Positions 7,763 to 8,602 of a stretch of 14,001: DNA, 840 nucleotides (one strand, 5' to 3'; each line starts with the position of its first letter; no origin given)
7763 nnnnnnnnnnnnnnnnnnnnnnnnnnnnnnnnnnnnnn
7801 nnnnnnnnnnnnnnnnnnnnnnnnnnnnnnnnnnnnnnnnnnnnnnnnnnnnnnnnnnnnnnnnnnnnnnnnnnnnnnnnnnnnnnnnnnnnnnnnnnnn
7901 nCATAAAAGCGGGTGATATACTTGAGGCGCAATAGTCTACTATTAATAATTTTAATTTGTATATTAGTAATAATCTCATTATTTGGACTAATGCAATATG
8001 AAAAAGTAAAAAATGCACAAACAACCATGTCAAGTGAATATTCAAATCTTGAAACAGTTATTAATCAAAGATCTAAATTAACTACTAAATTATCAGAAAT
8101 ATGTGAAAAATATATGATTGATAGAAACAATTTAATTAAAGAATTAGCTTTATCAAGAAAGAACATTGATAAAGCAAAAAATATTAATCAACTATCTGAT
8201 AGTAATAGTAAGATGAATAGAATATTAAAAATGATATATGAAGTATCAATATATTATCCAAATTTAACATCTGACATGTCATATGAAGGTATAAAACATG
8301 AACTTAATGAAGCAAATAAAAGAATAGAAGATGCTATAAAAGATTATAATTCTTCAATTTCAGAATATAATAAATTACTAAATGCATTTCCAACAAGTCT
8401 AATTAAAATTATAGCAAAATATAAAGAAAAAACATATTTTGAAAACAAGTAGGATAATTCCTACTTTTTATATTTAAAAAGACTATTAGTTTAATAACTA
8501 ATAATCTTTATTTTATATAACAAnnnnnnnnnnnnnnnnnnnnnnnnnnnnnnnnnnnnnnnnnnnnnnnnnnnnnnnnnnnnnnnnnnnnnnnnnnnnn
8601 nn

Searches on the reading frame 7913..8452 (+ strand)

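Call 4: search_protein_families(library=pfam, proteins=[window:7913-8452:+], max_evalue=0.01)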
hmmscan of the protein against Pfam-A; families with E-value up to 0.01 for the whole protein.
window:7913-8452:+ (179 aa): 2 families
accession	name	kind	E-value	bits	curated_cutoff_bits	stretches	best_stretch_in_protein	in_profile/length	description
PF04011.17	LemA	-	7.6e-21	74.9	26.2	1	43-177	2-136/149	LemA family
PF09976.15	TPR_21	-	0.0017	18.6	25.5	1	11-88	10-90/193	Tetratricopeptide repeat-like domain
